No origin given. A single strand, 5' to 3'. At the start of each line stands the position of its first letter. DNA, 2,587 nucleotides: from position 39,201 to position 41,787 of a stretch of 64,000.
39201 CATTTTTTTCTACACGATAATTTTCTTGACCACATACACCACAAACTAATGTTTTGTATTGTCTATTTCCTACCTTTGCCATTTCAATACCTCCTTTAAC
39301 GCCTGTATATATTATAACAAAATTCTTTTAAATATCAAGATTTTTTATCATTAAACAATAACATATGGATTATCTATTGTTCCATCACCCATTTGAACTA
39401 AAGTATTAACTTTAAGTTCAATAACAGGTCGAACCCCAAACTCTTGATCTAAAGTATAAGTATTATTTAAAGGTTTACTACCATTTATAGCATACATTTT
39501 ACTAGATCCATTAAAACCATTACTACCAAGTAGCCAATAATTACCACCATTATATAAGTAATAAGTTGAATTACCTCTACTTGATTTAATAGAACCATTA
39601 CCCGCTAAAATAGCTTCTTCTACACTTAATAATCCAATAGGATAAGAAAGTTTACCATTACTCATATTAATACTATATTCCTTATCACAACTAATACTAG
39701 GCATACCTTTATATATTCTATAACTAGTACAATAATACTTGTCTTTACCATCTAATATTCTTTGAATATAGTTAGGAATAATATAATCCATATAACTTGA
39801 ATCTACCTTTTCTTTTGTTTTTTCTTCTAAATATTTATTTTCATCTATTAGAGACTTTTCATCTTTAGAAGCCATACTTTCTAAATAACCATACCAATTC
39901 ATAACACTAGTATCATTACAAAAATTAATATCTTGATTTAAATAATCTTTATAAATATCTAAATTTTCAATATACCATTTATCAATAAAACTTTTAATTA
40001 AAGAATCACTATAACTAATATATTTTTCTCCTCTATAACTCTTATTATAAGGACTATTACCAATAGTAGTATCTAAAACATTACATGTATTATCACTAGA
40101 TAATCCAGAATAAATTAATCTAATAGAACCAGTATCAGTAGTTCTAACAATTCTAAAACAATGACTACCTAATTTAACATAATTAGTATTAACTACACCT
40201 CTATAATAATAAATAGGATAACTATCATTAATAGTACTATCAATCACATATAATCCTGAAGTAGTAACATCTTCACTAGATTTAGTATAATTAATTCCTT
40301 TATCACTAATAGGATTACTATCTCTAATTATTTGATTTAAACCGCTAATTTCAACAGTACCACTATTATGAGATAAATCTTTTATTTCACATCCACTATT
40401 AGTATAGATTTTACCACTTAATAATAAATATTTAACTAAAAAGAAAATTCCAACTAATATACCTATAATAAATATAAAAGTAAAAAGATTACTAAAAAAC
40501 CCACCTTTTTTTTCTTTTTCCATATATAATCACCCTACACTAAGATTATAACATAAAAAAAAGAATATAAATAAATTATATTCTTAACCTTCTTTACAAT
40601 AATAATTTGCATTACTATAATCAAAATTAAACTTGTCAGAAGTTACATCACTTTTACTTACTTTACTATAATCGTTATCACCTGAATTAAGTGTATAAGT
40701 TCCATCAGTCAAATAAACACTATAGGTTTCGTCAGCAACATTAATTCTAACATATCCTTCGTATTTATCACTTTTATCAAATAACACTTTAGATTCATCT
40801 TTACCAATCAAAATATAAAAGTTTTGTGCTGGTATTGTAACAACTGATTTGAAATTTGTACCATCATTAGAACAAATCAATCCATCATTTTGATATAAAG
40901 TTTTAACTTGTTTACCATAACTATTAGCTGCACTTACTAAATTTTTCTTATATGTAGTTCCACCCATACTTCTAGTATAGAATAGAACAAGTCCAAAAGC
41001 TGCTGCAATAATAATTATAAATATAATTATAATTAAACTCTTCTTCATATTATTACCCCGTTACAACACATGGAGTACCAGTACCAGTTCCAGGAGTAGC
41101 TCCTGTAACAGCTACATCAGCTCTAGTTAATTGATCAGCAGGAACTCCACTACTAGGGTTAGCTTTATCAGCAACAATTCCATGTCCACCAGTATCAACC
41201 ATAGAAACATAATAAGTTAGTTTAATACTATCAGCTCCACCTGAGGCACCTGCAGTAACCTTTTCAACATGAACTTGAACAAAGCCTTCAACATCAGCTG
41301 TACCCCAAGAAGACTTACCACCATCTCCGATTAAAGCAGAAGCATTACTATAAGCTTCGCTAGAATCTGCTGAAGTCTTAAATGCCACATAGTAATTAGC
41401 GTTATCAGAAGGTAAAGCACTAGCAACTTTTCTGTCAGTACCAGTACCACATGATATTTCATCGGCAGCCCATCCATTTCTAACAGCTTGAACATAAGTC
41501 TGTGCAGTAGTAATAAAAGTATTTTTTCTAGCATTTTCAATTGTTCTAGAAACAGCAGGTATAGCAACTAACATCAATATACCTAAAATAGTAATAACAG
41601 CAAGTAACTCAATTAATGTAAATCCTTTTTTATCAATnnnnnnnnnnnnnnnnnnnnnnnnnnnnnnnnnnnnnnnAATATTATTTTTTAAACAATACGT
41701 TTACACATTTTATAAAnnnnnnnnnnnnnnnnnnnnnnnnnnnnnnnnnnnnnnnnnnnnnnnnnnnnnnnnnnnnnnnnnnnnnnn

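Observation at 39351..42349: Four-gene pilin-like cluster appended to the dnaG-sigA-trmK operon, with no assembly machinery in view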

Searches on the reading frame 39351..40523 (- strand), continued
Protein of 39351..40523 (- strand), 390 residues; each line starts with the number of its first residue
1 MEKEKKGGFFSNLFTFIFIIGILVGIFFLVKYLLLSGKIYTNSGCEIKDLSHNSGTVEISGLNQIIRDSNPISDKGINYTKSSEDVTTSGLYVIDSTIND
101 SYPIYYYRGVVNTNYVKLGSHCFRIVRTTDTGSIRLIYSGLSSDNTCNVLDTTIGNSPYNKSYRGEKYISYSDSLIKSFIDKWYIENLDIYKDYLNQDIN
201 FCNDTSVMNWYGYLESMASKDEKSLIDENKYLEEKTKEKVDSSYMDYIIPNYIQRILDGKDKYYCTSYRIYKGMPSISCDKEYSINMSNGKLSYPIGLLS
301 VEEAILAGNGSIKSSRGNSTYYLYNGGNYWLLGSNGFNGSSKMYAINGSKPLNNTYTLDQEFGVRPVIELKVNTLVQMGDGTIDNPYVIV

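Call 78: search_protein_families(library=ncbifam, proteins=[L100:9989-11302:+, L100:12125-14269:-, L100:11352-12116:-, L100:9311-9901:-, L100:7630-9336:-, L067:9700-11112:-, L100:18345-20312:-, L100:20266-20847:-], max_evalue=0.00001)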
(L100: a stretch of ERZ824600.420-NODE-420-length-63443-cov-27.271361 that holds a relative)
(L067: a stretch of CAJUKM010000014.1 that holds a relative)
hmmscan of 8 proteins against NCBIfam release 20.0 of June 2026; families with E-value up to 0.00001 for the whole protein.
L100:9989-11302:+ (437 aa): 17 families
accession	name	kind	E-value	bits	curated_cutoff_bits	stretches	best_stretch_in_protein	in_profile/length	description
TIGR02533.1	type_II_gspE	equivalog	4.4e-146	487.4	630.25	1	8-389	105-485/486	type II secretion system ATPase GspE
TIGR02538.1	type_IV_pilB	equivalog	9.4e-144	480.1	675.65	1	8-389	177-561/564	type IV-A pilus assembly ATPase PilB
NF007755.0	PRK10436.1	equivalog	3.9e-133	444.5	617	1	8-393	81-462/465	type II secretion system protein GspE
NF053534.1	T4PilAsmATPsTfpB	equivalog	4e-122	408.5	850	1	6-390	195-582/584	type IV pilus assembly ATPase TfpB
NF041000.1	ATPase_ComGA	equivalog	2.5e-81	272.6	300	1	18-282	2-265/267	competence type IV pilus ATPase ComGA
TIGR01420.1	pilT_fam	subfamily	5.6e-52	177.1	319.1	1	17-284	3-270/343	PilT/PilU family type 4a pilus ATPase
TIGR02525.1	plasmid_TraJ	equivalog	8.3e-26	90.8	368.3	1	134-264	136-274/372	plasmid transfer ATPase TraJ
TIGR02524.1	dot_icm_DotB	equivalog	2.4e-24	86.2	463.3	1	137-261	125-258/358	Dot/Icm type IV secretion system ATPase DotB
TIGR02782.1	TrbB_P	equivalog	1e-16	61.2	304.55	1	135-260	126-253/303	P-type conjugative transfer ATPase TrbB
TIGR02788.1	VirB11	equivalog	2.5e-16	59.6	249.95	1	148-263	146-266/308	P-type DNA transfer ATPase VirB11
NF010469.0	PRK13894.1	subfamily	9.1e-15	54.8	508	1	136-260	140-265/320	conjugal transfer ATPase TrbB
NF058587.1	archaellum_moto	equivalog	6.1e-14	51.7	550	1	149-260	278-394/527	archaellum flagellar ATPase motor FlaI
NF010407.0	PRK13833.1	subfamily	1.3e-12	47.7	499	1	141-263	140-263/323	conjugal transfer protein TrbB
TIGR03819.1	heli_sec_ATPase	hypoth_equivalog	3.5e-12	46.2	373.15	1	64-258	99-296/340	TadA family conjugal transfer-associated ATPase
NF010425.0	PRK13851.1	equivalog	8.5e-11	41.3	461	1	129-261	145-282/344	type IV secretion system protein VirB11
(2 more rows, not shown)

L100:12125-14269:- (714 aa): 6 families
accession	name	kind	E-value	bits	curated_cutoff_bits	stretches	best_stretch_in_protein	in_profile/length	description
TIGR02120.1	GspF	equivalog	7.7e-84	282.2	424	1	313-713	1-401/401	type II secretion system inner membrane protein GspF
NF007861.0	PRK10573.1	equivalog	2.5e-74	250.7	401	1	310-713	4-398/401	protein transport protein HofC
NF052607.1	T4PiliAsmPilCThrm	equivalog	1.7e-73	248.1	700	1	311-712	2-403/406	type IV pilus assembly protein PilC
NF052606.1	T4PiliAsmPilCMyx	equivalog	3.9e-67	226.9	700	1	307-713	15-418/419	type IV pilus assembly protein PilC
NF047826.1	T3SSXpsF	equivalog_domain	6.9e-62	209.5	650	1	312-714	3-405/405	type II secretion system protein XpsF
NF041012.2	T4P_ComGB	equivalog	1.4e-47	162.7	240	1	377-709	5-330/332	competence type IV pilus assembly protein ComGB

L100:11352-12116:- (254 aa): 0 families

L100:9311-9901:- (196 aa): 0 families

L100:7630-9336:- (568 aa): 0 families

L067:9700-11112:- (470 aa): 18 families
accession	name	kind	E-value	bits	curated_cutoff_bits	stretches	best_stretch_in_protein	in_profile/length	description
TIGR02533.1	type_II_gspE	equivalog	8.3e-145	483.1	630.25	1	45-429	103-484/486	type II secretion system ATPase GspE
TIGR02538.1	type_IV_pilB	equivalog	1.1e-144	483.2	675.65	1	15-430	145-561/564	type IV-A pilus assembly ATPase PilB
NF007755.0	PRK10436.1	equivalog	6.9e-128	427.2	617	1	46-433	80-461/465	type II secretion system protein GspE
NF053534.1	T4PilAsmATPsTfpB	equivalog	9e-119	397.5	850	1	44-431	194-582/584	type IV pilus assembly ATPase TfpB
NF041000.1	ATPase_ComGA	equivalog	2e-80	269.6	300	1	57-321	2-265/267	competence type IV pilus ATPase ComGA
TIGR01420.1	pilT_fam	subfamily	1.3e-55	189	319.1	1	56-323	3-270/343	PilT/PilU family type 4a pilus ATPase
TIGR02525.1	plasmid_TraJ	equivalog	8.6e-26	90.8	368.3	1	151-301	121-272/372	plasmid transfer ATPase TraJ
TIGR02524.1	dot_icm_DotB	equivalog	1.9e-22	80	463.3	1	179-344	128-297/358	Dot/Icm type IV secretion system ATPase DotB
TIGR02788.1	VirB11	equivalog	4.5e-17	62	249.95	1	176-302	136-266/308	P-type DNA transfer ATPase VirB11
TIGR02782.1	TrbB_P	equivalog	7.3e-17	61.6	304.55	1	170-299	122-253/303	P-type conjugative transfer ATPase TrbB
NF058587.1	archaellum_moto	equivalog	7.1e-15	54.7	550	1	188-299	278-394/527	archaellum flagellar ATPase motor FlaI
NF010469.0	PRK13894.1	subfamily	8.5e-15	54.9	508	1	169-299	134-265/320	conjugal transfer ATPase TrbB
TIGR03819.1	heli_sec_ATPase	hypoth_equivalog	3.7e-13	49.4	373.15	1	145-298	137-297/340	TadA family conjugal transfer-associated ATPase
NF010407.0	PRK13833.1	subfamily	1.1e-11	44.7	499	1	170-303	130-264/323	conjugal transfer protein TrbB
NF010425.0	PRK13851.1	equivalog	1.1e-10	40.9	461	1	172-300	149-282/344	type IV secretion system protein VirB11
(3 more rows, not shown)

L100:18345-20312:- (655 aa): 5 families
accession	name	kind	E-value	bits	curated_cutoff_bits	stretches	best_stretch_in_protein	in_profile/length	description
TIGR00361.1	ComEC_Rec2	equivalog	1.1e-63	215.5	190.05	1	88-632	70-653/663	DNA internalization-related competence protein ComEC/Rec2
NF008580.0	PRK11539.1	equivalog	1.9e-35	122.5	969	1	133-647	185-729/758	ComEC family protein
NF045979.1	ComEC_MAG0480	equivalog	1.7e-29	102.9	150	1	9-399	65-445/461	MAG0480 family ComEC-like protein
TIGR00360.1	ComEC_N-term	subfamily_domain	4.4e-25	88.9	36.5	1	175-342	1-170/171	ComEC/Rec2-related protein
NF041809.1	Avs1a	equivalog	4.7e-16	58.5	420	1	432-523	4-103/387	AVAST type 1 anti-phage system MBL fold metallo-hydrolase Avs1a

L100:20266-20847:- (193 aa): 3 families
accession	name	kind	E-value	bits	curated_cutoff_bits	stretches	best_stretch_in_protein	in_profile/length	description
TIGR01259.1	comE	subfamily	1.4e-28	99.3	152.35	1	52-193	4-120/120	comEA protein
TIGR00426.1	TIGR00426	subfamily_domain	1.8e-18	66.3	53.1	1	131-192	5-68/69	competence protein ComEA helix-hairpin-helix repeat region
NF045978.1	ComEA_MAG0490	equivalog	3.2e-14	53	98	2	126-193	100-162/162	MAG0490 family ComEA-like DNA-binding protein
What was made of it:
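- The ATPases of relatives score nearer PilB/GspE than ComGA (call 78).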

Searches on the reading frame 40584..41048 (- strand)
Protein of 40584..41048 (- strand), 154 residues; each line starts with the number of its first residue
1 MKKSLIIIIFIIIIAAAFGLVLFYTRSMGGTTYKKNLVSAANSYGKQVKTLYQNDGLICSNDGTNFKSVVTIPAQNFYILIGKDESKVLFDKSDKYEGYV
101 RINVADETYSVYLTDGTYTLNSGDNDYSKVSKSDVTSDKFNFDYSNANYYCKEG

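Call 5: search_protein_families(library=pfam, proteins=[window:40584-41048:-], max_evalue=1)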
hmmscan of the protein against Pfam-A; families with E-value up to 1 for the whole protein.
window:40584-41048:- (154 aa): 2 families
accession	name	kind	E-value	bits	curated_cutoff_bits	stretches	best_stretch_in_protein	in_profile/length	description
PF08480.16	Disaggr_assoc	-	0.04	14.3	22.6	1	73-152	90-170/194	Disaggregatase related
PF06097.16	DUF945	-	0.13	11.7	26.8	1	1-51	1-51/460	Bacterial protein of unknown function (DUF945)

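Call 6: search_protein_families(library=ncbifam, proteins=[window:40584-41048:-], max_evalue=1)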
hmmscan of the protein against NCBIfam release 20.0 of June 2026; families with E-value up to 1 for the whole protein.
window:40584-41048:- (154 aa): 0 families

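Call 14: find_homologous_proteins(query=window:40584-41048:-, max_evalue=0.01)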
Query window:40584-41048:- (154 aa): 9 proteins with E <= 0.01 among 46 candidates.
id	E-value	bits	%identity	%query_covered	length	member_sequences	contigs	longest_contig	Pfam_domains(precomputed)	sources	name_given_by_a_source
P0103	1.2e-90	319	97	100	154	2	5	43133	-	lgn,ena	-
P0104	7.8e-90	316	96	100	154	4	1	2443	-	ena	-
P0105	5.9e-89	313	95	100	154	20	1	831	-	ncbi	-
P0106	5.5e-88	310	93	100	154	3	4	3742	-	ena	-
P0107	1.7e-87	309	92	100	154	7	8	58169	-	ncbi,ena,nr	ncbi:MAG: hypothetical protein IIZ67_05200, partial [Bacilli bacterium]|nr:hypothetical protein [Bac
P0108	9.7e-87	306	90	100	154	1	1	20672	-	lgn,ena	-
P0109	6.7e-86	303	90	100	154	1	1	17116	-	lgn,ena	-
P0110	4.4e-82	291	86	100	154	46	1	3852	-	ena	-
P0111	3.9e-77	275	81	100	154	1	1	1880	-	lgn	-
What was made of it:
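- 40584..41048 (-): p154: leaderless pilin paralog with an N-terminal TM (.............), an alpha1C-like helix and a beta-sheet region. Cys59 and Cys151 are conserved. Its start codon lies 4 nt after the pilin2 stop. Only 9 close orthologs exist (call 14).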

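Call 72: predict_structure(alignment_id=A4)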
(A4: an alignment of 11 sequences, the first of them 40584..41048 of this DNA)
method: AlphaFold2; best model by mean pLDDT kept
length: 154 residues; sequences in the alignment: 11
mean_pLDDT: 45.9   pTM: 0.38
mean pLDDT of the five models: 45.9, 42.3, 41.2, 40.0, 39.5
residues with pLDDT >= 90: 0; 70-90: 10; 50-70: 49; < 50: 95
segments of 3 or more residues with pLDDT < 50: 18-37, 56-73, 82-96, 114-154
pLDDT, mean of each block of 10 residues (from residue 1): 74 61 35 47 57 50 39 49 38 44 60 45 33 27 34 37
secondary structure, 60 per line:
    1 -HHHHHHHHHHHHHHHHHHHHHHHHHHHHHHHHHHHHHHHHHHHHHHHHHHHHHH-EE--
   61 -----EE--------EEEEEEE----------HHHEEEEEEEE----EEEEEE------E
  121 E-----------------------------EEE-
elements in order: H2-55 E76-82 E96-103 E108-113 E151-153
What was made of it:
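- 40584..41048 (-): The AF2 model has pLDDT 45.9 and is unusable (call 72).
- On Type IV pilin (p154): The structure model is inconclusive (pLDDT 45.9, call 72).
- The p154 model failed (pLDDT 45.9, call 72).
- Tried and rejected: The AF2 model built from 11 sequences gave pLDDT 45.9 and was unusable for fold search (call 72).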

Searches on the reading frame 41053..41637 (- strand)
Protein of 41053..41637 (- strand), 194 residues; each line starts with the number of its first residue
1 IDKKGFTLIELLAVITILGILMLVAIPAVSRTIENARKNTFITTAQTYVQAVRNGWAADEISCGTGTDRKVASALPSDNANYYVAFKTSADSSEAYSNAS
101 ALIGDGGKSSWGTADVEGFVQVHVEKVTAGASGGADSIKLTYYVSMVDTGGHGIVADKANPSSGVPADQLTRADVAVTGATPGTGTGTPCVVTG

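Call 5: search_protein_families(library=pfam, proteins=[window:41053-41637:-], max_evalue=1)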
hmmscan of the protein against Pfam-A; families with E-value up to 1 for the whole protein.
window:41053-41637:- (194 aa): 2 families
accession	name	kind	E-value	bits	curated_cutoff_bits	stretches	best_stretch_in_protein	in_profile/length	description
PF07963.17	N_methyl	-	1.6e-08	34.2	21.2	1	3-26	4-27/27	Prokaryotic N-terminal methylation motif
PF13520.12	AA_permease_2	-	0.11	11.8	27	1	7-58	222-273/427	Amino acid permease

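Call 6: search_protein_families(library=ncbifam, proteins=[window:41053-41637:-], max_evalue=1)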
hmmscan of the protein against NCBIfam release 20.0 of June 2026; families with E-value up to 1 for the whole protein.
window:41053-41637:- (194 aa): 14 families
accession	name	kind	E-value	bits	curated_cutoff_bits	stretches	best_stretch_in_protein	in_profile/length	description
TIGR02532.1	IV_pilin_GFxxxE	domain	2.3e-08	33.5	16.3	1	3-26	1-24/24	prepilin-type N-terminal cleavage/methylation domain-containing protein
NF040999.1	pilin_ComGC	equivalog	7e-08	32.6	75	1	3-39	1-37/84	competence type IV pilus major pilin ComGC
NF007862.0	PRK10574.1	equivalog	1.6e-07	31.5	138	1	3-84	4-82/145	prepilin peptidase-dependent pilin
TIGR01710.1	typeII_sec_gspG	equivalog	1.4e-06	28.4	88.85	1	4-48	1-45/134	type II secretion system major pseudopilin GspG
NF040982.1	ComGD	equivalog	5e-05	23.7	70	1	3-48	1-46/139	competence type IV pilus minor pilin ComGD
NF041013.1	T4P_ComGE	equivalog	0.00026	21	49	1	3-37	3-37/83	competence type IV pilus minor pilin ComGE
TIGR01708.2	typeII_sec_gspH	equivalog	0.00027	21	80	1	4-30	2-28/169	type II secretion system minor pseudopilin GspH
TIGR02599.1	TIGR02599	subfamily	0.00037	19.9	256.5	1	5-38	1-34/361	Verru_Chthon cassette protein C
NF041775.1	typeIV_PilA_Myxo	equivalog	0.00052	20.1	400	1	4-31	11-38/214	type IV pilin protein PilA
TIGR02596.1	TIGR02596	subfamily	0.00055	20.1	70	1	6-36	1-31/196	Verru_Chthon cassette protein D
NF038303.1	EPS_HpsB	equivalog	0.00057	19.9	150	1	3-67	2-70/211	hormogonium polysaccharide secretion pseudopilin HpsB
NF041002.1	pilin_ComGF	equivalog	0.0051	17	80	1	3-51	1-48/139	competence type IV pilus minor pilin ComGF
NF007800.0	PRK10506.1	equivalog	0.02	14.7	158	1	3-50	8-55/163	prepilin peptidase-dependent protein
TIGR01707.1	gspI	equivalog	0.035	14.6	44.35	1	5-36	1-32/101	type II secretion system minor pseudopilin GspI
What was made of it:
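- Checked: The 154-aa ORF (40584-41048) and the 390-aa ORF (39351-40523) have N-terminal hydrophobic helices but no G|FxxxE motif and no Pfam or NCBIfam hit (calls 5, 6).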

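Call 28: search_protein_representatives(protein=window:41053-41637:-)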
Query: 194 residues. Proteins with E-value up to 0.001 (for the whole library): 8637; up to 1e-10: 310; up to 1e-30: 20. The best 150 are listed.
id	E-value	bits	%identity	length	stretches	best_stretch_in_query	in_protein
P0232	1.0e-114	397.0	97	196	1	1-194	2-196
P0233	9.3e-55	201.7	77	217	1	1-133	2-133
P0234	7.7e-43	162.8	80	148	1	1-104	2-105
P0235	1.2e-40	155.6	90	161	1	1-87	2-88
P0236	4.0e-38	147.5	51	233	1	2-185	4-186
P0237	6.1e-36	140.3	51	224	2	1-95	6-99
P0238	1.1e-34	136.3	50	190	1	1-182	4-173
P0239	2.6e-34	135.0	53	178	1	2-186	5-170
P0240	4.5e-34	134.2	47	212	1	3-180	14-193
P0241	5.3e-34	134.0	55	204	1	2-166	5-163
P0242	7.5e-34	133.5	49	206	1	1-178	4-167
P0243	2.1e-33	132.1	54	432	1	2-177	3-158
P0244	3.8e-33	131.2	47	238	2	2-91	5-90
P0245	1.5e-32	129.3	50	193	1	2-157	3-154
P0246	2.1e-32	128.8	49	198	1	2-177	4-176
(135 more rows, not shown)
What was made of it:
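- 41053..41640 (-): pilin2: type IV prepilin, 195 aa, leader MIDKKG|FTLIELL, strong RBS AGGAGA (41647-41652). It is the candidate major pilin. The C-terminal two-thirds is an allelic cassette. There are 8637 representative homologs at E below 1e-3 (call 28).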

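Call 29: search_solved_structures(query=window:41053-41637:-, max_evalue=1)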
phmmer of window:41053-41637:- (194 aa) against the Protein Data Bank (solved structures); distinct sequences matched with E-value up to 1: 23.
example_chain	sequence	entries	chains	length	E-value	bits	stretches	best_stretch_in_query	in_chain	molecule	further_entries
8pfb_G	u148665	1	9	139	4.2e-05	26.8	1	6-60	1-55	Type IV pilin PilE1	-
9egp_A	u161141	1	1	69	4.9e-05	26.6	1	2-33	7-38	Geopilin domain 1 protein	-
7tgg_A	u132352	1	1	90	8.1e-05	25.8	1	2-57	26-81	Geopilin domain 1 protein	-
1oqw_A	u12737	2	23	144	0.00018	24.7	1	6-77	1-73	Fimbrial protein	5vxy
9laa_A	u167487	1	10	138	0.0009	22.4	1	4-73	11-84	Type IV pilin protein PilA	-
5kua_A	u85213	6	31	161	0.0032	20.7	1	6-71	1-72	pilin | Neisseria meningitidis PilE variant SB-GATDH | Neisseria meningitidis PilE, SB-DATDH variant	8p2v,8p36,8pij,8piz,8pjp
8p3b_A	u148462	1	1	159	0.0034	20.6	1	6-71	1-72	Fimbrial protein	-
6xxe_A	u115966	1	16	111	0.0048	20.1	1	6-108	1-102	Uncharacterized protein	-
2m7g_A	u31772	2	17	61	0.0054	19.9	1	6-58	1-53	Geopilin domain 1 protein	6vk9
8qqj_J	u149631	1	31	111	0.006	19.8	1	6-108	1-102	Type IV narrow pilus major component PilA5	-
8tum_e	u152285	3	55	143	0.0077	19.4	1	6-68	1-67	Type IV major pilin protein PilA | Pilin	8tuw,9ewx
1ay2_A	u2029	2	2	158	0.011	18.8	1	6-72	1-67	TYPE 4 PILIN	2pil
2hi2_A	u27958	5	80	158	0.014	18.6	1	6-57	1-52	Fimbrial protein | PilA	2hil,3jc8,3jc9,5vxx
3sok_A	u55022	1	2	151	0.018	18.2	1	6-54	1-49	Fimbrial protein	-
6xxd_A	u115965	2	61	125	0.023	17.9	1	6-114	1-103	PilA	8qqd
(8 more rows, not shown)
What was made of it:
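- Closest known: Gram-positive type IV pilus major pilins encoded in tandem. Same: 8pfb PilE1 is the best PDB sequence hit for pilin2 (E 4e-5, residues 6-60, call 29).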
